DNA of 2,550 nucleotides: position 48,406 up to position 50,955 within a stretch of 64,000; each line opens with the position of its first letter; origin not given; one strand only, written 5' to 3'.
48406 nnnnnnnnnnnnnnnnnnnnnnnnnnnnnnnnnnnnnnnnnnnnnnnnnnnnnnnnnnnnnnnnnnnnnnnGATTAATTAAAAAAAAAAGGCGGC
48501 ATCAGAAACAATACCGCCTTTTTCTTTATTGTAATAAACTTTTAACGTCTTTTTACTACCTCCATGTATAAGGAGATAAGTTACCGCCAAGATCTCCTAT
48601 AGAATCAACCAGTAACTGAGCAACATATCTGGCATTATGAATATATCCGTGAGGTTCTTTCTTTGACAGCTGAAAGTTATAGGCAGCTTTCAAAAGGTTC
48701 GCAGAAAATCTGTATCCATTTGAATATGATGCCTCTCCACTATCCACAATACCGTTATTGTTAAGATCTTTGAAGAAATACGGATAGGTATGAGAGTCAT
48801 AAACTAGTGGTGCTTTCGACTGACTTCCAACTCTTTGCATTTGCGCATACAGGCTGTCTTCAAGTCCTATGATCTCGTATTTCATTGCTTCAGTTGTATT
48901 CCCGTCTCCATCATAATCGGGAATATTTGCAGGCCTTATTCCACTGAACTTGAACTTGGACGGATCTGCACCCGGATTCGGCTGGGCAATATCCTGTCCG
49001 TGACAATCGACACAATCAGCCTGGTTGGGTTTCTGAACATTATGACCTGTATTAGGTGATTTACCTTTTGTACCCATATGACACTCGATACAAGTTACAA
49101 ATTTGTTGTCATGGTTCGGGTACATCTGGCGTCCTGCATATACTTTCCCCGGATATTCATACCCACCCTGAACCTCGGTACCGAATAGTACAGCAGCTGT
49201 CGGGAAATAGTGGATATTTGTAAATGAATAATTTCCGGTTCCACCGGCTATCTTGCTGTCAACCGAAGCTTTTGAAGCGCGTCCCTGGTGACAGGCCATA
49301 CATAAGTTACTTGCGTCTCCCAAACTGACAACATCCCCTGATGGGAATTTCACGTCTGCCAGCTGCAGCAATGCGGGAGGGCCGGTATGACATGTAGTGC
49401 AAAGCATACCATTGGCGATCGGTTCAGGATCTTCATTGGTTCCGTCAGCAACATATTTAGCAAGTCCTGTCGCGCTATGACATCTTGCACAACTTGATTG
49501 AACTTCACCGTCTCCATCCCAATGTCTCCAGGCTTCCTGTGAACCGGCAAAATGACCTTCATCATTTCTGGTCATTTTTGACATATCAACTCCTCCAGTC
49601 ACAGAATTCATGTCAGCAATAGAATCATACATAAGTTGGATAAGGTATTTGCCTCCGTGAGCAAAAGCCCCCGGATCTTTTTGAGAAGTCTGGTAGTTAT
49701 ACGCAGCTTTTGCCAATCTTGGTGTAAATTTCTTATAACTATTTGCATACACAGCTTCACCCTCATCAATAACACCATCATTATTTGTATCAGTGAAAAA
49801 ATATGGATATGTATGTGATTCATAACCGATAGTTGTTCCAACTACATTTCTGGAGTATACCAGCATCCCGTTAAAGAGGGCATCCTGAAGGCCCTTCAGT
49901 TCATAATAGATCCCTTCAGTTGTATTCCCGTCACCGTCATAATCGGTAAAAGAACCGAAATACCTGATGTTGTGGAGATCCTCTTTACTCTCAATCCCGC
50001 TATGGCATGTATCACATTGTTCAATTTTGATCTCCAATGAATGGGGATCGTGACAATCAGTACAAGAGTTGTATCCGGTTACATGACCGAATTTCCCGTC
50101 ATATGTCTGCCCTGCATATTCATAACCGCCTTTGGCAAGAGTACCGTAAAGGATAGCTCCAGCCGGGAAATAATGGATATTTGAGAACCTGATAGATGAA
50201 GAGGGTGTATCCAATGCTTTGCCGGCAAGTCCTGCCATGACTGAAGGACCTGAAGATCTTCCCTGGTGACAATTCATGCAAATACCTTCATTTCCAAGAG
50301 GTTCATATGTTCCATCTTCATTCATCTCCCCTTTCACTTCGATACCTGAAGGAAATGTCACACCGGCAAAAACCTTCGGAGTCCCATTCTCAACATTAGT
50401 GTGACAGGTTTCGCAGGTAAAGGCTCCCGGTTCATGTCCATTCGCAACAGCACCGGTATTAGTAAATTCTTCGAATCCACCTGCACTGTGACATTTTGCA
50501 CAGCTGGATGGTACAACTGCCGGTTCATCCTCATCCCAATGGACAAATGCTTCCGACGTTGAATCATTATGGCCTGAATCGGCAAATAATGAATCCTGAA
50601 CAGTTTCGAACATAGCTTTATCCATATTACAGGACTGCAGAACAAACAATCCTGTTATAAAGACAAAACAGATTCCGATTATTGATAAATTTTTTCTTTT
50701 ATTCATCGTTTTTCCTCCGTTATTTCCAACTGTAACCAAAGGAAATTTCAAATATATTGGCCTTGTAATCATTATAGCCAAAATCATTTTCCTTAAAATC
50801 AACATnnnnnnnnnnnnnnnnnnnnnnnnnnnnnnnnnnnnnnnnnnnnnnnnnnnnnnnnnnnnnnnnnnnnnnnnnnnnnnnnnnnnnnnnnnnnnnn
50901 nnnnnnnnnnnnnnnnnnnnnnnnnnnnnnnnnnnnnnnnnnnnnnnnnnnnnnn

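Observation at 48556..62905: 14 kb multiheme cytochrome island: two porin-cytochrome-type modules plus NHL beta-propellers (candidate extracellular electron transfer system)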

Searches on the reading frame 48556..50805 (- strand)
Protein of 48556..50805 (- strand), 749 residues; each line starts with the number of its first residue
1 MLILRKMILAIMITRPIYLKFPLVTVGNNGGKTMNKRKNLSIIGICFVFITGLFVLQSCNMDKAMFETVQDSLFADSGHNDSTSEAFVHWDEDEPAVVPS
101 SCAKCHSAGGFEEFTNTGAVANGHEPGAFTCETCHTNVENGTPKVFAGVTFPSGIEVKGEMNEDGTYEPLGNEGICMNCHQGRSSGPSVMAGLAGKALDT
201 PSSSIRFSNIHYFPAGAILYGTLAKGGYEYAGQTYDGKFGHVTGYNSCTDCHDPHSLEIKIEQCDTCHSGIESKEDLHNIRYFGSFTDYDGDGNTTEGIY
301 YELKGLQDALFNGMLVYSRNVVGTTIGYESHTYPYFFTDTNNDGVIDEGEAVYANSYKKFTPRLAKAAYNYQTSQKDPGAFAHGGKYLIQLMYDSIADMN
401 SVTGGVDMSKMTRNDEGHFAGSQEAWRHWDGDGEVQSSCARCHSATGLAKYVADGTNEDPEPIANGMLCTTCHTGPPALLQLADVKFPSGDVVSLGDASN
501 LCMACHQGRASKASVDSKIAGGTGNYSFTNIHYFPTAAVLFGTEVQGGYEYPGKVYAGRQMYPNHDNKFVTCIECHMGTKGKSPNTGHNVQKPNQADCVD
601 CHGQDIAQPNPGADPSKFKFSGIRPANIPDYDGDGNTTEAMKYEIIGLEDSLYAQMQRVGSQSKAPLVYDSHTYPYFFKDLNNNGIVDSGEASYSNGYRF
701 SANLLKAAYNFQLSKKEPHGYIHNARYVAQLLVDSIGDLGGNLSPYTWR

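Call 4: search_protein_families(library=pfam, proteins=[window:48556-50805:-], max_evalue=0.01)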
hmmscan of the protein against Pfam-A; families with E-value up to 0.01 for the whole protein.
window:48556-50805:- (749 aa): 6 families
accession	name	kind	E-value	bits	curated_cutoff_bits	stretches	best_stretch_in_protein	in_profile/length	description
PF14522.11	Cytochrome_C7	-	9.9e-16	57.8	24.8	1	434-507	11-67/67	Cytochrome c7 and related cytochrome c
PF14537.11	Cytochrom_c3_2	-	4.5e-08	33.9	25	0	565-605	2-36/79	Cytochrome c3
PF22113.1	Mtrc-MtrF_II-IV_dom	-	1.7e-07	31.4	30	0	129-183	82-130/176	Outer membrane cytochrome MtrC/MtrF-like, domains II/IV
PF02085.21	Cytochrom_CIII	-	2e-07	31.7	22.9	0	239-277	23-62/101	Class III cytochrome C family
PF09699.15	Paired_CXXCH_1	-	0.00059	19.9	20.6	0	101-138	8-39/41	Doubled CXXCH motif (Paired_CXXCH_1)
PF13447.11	Multi-haem_cyto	-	0.00063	19.5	21.9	1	570-615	3-48/269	Seven times multi-haem cytochrome CxxCH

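Call 5: search_protein_families(library=ncbifam, proteins=[window:48556-50805:-], max_evalue=0.01)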
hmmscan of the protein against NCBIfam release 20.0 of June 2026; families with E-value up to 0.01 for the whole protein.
window:48556-50805:- (749 aa): 8 families
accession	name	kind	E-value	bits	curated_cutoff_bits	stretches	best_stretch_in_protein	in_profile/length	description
TIGR03508.1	decahem_SO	subfamily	5.6e-06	26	192.2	1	437-604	3-176/258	DmsE family decaheme c-type cytochrome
NF041028.1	decahem_GSU2203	exception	7.4e-06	25.4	325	0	435-518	100-167/317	GSU2203 family decaheme c-type cytochrome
TIGR03507.1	decahem_SO1788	subfamily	8.3e-06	24.5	209.3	1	99-182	243-304/672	OmcA/MtrC family decaheme c-type cytochrome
NF045830.1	MYPU_1760_HExxH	subfamily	0.0002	20.7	175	0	329-358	465-492/509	MYPU_1760 family metalloprotease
TIGR03153.1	cytochr_NrfH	equivalog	0.00049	20.2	134.2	0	571-602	104-133/138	cytochrome c nitrite reductase small subunit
TIGR01904.2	GSu_C4xC__C2xCH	domain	0.0018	18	27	1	558-611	10-65/73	CxxxxCH/CxxCH domain c-type cytochrome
NF045722.1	c3_cytochr_TmcA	equivalog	0.0088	15.9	114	0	48-140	10-92/125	acidic tetraheme cytochrome c3 TmcA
TIGR03146.1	cyt_nit_nrfB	equivalog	0.0097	16.2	166.6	0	570-604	12-49/145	cytochrome c nitrite reductase pentaheme subunit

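Call 24: search_solved_structures(query=window:48556-50805:-, max_evalue=1, show_alignments=1)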
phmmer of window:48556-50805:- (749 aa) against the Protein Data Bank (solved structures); distinct sequences matched with E-value up to 1: 4.
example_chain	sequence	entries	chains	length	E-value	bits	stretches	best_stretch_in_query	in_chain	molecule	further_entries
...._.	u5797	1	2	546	0.0083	17.9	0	243-274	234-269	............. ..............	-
4fas_A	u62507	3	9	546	0.12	14.1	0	568-634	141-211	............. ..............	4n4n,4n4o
6m0p_A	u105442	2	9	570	0.14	13.9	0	568-634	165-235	Aerobic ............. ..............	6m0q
28pb_A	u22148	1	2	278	0.67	11.6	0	100-142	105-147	Cytochrome c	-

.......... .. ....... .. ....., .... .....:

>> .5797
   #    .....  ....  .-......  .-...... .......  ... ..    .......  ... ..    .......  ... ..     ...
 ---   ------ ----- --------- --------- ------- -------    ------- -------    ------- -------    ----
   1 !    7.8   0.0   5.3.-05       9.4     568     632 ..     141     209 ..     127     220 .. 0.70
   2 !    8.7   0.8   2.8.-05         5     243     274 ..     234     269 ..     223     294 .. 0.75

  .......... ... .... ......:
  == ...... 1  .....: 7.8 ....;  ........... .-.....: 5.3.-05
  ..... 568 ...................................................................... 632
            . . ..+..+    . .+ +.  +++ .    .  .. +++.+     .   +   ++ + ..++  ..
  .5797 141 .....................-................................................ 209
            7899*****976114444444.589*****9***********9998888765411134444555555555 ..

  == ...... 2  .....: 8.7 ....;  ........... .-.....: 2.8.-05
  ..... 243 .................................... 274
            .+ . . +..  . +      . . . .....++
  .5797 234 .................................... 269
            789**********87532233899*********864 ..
